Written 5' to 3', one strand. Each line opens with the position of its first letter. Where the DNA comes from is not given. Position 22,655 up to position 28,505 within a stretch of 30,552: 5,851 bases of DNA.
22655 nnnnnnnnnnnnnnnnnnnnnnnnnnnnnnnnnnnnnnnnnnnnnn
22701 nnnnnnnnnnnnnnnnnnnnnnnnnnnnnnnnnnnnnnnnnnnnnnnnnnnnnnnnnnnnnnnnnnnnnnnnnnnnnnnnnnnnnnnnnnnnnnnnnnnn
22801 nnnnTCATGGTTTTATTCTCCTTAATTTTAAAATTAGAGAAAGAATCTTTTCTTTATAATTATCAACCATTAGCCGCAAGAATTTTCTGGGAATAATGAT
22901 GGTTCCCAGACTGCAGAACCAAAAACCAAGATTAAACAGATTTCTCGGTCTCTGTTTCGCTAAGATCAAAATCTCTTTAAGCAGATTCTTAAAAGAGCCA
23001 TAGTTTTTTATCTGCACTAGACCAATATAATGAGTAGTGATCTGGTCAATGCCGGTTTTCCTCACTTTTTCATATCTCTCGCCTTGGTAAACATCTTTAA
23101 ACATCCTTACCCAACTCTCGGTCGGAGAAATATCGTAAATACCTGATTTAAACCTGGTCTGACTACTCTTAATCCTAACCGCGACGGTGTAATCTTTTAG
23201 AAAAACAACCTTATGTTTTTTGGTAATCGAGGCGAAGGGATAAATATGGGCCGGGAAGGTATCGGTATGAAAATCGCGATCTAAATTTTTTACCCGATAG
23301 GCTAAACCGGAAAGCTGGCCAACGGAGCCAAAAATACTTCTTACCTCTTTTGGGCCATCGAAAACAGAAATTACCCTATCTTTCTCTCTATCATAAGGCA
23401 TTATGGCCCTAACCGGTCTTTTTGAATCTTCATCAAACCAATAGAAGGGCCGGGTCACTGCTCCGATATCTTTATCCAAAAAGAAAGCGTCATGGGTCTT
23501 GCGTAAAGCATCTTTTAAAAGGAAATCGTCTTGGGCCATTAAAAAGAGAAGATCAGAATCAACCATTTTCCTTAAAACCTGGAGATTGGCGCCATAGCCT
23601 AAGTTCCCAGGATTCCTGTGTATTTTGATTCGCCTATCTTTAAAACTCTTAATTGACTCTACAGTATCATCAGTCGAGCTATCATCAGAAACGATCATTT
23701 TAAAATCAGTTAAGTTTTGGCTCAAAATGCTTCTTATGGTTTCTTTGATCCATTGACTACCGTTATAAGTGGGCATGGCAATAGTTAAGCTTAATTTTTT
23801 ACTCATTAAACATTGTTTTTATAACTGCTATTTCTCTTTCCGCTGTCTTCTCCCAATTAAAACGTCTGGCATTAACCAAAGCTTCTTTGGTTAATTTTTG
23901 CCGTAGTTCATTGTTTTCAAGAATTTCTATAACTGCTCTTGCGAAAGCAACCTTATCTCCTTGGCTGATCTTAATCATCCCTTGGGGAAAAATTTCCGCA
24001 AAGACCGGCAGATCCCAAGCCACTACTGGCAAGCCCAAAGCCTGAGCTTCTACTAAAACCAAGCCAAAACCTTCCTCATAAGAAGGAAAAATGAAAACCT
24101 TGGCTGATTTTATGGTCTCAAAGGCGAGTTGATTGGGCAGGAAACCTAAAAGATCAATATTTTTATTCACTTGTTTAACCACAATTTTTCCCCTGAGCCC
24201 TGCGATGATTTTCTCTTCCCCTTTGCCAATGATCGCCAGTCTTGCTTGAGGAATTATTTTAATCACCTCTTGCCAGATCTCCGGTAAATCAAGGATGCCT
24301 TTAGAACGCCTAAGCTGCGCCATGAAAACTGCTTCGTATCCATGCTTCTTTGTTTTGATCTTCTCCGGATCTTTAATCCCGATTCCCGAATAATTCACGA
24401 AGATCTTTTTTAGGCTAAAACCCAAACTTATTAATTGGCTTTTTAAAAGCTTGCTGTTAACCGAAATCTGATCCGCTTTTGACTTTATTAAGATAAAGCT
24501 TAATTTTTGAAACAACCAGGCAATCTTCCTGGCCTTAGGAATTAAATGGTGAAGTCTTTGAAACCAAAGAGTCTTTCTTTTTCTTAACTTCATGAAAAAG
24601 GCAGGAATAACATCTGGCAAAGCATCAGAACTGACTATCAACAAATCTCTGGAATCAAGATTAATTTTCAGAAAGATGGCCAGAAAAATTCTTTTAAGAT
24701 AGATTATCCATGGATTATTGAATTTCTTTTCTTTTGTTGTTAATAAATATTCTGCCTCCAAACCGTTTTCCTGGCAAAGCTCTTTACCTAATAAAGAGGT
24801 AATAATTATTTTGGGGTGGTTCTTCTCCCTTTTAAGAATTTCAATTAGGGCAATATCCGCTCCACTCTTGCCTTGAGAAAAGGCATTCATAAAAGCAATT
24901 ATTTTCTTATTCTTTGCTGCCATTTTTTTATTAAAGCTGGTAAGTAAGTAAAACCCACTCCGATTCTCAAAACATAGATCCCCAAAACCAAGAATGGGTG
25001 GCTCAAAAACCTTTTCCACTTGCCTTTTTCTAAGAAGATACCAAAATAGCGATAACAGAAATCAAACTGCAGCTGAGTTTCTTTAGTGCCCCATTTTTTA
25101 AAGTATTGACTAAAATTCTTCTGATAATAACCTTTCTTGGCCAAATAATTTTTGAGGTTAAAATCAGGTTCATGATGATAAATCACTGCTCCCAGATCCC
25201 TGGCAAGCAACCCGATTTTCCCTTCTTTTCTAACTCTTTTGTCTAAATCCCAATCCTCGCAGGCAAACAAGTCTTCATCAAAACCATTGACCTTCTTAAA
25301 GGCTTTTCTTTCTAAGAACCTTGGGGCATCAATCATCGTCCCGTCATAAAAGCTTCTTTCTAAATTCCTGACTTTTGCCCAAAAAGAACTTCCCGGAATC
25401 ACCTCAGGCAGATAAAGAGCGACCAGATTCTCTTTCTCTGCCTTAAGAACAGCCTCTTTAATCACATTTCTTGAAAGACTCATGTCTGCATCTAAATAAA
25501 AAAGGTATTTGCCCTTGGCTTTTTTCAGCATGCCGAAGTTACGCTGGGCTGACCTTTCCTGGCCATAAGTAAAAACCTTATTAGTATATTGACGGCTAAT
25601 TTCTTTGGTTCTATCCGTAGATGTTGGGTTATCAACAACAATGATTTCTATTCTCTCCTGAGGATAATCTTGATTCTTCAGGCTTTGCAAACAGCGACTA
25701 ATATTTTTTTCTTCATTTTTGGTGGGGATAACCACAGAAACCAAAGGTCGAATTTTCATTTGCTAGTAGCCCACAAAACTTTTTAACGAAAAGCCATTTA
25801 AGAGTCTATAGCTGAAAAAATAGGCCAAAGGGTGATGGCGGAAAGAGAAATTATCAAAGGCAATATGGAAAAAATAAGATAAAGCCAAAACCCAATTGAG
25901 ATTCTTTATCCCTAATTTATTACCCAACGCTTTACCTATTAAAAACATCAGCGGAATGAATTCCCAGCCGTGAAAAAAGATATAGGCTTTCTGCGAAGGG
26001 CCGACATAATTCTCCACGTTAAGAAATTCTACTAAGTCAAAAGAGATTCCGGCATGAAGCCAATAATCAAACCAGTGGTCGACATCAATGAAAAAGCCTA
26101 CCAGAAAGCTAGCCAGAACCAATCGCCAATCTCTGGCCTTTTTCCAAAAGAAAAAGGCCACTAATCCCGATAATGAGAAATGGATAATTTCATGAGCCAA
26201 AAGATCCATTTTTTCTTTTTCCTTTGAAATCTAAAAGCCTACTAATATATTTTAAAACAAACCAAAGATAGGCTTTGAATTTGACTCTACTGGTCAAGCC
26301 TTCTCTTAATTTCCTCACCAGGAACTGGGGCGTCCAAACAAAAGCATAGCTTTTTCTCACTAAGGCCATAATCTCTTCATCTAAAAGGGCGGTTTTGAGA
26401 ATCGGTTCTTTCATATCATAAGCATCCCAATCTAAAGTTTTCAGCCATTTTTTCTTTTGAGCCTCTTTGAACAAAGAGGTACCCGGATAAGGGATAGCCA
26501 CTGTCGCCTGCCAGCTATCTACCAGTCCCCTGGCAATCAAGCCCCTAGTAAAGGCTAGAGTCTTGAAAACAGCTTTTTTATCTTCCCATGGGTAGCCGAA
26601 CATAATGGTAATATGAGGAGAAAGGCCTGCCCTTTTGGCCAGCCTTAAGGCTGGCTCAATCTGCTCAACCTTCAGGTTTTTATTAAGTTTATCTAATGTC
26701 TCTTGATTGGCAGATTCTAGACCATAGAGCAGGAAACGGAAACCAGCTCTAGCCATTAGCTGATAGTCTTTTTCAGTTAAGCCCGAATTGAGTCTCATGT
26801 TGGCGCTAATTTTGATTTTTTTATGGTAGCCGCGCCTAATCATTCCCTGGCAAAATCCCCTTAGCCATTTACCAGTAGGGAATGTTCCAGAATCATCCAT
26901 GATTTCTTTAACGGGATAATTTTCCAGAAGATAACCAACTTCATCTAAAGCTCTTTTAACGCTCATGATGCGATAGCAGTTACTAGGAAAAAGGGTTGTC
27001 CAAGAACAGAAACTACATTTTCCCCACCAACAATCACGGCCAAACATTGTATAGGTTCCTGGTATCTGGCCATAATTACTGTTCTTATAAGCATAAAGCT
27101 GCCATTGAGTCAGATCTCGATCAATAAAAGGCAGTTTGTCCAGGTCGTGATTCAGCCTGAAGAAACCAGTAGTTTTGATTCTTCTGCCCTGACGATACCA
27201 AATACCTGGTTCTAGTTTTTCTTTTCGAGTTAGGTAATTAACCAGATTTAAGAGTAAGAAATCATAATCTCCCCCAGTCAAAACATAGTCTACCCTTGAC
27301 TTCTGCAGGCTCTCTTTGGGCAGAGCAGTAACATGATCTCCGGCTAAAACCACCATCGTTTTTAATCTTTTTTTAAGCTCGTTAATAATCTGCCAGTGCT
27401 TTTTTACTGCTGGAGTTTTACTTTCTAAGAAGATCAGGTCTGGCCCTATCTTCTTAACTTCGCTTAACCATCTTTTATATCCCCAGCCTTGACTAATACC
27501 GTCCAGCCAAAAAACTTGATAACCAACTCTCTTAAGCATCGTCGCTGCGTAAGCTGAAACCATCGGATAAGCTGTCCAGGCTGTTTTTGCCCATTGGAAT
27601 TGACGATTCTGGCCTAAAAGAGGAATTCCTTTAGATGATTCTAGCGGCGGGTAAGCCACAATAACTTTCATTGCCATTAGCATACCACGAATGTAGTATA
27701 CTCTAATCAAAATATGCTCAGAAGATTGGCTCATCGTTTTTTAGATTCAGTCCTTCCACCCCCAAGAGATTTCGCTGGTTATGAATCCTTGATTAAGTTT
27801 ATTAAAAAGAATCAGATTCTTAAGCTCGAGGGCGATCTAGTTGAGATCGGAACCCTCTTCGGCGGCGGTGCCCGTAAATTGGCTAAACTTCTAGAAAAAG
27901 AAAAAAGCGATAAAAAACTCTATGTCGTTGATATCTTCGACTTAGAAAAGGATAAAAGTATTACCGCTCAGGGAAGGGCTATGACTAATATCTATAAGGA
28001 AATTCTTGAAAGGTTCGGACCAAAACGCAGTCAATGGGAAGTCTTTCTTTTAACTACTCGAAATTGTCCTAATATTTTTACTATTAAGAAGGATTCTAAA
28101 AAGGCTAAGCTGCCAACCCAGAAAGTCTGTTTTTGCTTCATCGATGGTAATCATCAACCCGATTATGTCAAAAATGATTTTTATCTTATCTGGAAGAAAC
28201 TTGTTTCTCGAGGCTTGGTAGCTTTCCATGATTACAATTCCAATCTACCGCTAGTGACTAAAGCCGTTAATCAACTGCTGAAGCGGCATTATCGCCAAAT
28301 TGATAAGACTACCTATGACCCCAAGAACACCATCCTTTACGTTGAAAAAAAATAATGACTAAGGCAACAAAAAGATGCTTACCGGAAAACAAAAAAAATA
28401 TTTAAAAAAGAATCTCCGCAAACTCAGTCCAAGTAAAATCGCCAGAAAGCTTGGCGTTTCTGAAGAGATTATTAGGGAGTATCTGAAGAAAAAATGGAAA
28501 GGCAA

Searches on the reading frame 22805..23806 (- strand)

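Call 3: search_protein_families(library=pfam, proteins=[window:22805-23806:-], max_evalue=0.01)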
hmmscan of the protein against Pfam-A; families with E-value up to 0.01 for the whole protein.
window:22805-23806:- (333 aa): 3 families
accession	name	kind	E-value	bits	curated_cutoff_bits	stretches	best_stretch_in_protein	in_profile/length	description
PF00535.33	Glycos_transf_2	-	2.6e-22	80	23.3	1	8-133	1-128/168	Glycosyl transferase family 2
PF13641.12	Glyco_tranf_2_3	-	2.7e-08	34.5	27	1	7-126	3-127/230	Glycosyltransferase like family 2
PF10111.15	Glyco_tranf_2_2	-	5.2e-08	33.1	27.3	1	8-104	3-102/276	Glycosyltransferase like family 2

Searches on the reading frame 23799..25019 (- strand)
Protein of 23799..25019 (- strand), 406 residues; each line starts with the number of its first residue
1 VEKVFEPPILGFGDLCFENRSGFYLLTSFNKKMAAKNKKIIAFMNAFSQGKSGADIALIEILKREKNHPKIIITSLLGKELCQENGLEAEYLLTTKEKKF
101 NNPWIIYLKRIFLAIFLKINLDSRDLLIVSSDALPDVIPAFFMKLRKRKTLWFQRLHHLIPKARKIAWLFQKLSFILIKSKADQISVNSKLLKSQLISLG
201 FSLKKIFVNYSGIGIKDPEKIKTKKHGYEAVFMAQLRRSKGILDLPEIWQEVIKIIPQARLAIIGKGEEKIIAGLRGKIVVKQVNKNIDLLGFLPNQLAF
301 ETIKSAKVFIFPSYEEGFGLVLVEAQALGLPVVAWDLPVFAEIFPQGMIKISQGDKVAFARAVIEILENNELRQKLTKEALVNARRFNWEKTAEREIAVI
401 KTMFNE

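Call 27: search_protein_families(library=pfam, proteins=[window:23799-25019:-], max_evalue=0.001)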
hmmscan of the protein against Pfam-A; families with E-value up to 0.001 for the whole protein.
window:23799-25019:- (406 aa): 3 families
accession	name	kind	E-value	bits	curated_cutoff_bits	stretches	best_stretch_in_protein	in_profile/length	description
PF00534.26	Glycos_transf_1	-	2.1e-25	89.7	26.4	1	217-380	5-169/172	Glycosyl transferases group 1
PF13692.12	Glyco_trans_1_4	-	2.8e-23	83.2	27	1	230-369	4-142/142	Glycosyl transferases group 1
PF20706.3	GT4-conflict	-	1.9e-07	30.8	26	1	240-334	212-310/385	Family 4 Glycosyltransferase in conflict systems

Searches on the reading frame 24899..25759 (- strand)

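Call 28: search_protein_families(library=pfam, proteins=[window:24899-25759:-], max_evalue=0.001)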
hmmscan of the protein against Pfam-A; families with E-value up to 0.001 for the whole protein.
window:24899-25759:- (286 aa): 3 families
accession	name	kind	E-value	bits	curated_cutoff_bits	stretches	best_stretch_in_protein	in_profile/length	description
PF00535.33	Glycos_transf_2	-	4.3e-24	85.8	23.3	1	8-132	1-130/168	Glycosyl transferase family 2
PF10111.15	Glyco_tranf_2_2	-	3.1e-11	43.7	27.3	1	8-101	1-100/276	Glycosyltransferase like family 2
PF13641.12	Glyco_tranf_2_3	-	9.2e-07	29.5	27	1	7-104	3-108/230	Glycosyltransferase like family 2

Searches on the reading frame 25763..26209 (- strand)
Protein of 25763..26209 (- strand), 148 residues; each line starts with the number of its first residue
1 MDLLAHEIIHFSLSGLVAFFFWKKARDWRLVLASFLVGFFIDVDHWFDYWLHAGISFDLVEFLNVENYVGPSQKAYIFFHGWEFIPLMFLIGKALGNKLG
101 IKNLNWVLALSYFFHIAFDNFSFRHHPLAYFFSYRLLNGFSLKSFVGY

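Call 28: search_protein_families(library=pfam, proteins=[window:25763-26209:-], max_evalue=0.001)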
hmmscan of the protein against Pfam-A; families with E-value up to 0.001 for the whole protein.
window:25763-26209:- (148 aa): 1 family
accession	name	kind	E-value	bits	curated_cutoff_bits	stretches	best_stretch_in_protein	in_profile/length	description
PF19617.4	DUF6122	-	0.0006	20.7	27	1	3-47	4-46/102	Family of unknown function (DUF6122)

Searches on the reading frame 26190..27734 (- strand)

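Call 28: search_protein_families(library=pfam, proteins=[window:26190-27734:-], max_evalue=0.001)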
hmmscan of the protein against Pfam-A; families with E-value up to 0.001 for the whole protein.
window:26190-27734:- (514 aa): 2 families
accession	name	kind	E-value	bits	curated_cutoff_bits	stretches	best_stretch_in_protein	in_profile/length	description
PF04055.27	Radical_SAM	-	4.4e-13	50.2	29.5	1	232-389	4-159/166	Radical SAM superfamily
PF02310.24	B12-binding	-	3.6e-06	27.2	32.1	1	56-154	13-111/121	B12 binding domain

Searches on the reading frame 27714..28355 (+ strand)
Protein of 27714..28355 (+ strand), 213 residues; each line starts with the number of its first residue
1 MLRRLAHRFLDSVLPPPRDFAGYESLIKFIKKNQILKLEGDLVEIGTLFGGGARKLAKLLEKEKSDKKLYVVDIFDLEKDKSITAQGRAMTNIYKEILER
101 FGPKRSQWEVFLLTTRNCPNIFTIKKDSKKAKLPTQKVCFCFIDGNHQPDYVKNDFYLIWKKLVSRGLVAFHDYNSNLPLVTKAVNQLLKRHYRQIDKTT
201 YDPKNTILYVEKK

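Call 28: search_protein_families(library=pfam, proteins=[window:27714-28355:+], max_evalue=0.001)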
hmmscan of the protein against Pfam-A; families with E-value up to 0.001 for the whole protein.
window:27714-28355:+ (213 aa): 1 family
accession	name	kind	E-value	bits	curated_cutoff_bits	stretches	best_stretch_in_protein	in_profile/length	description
PF13578.12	Methyltransf_24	-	9e-13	49.5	26.3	1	43-174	1-105/105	Methyltransferase domain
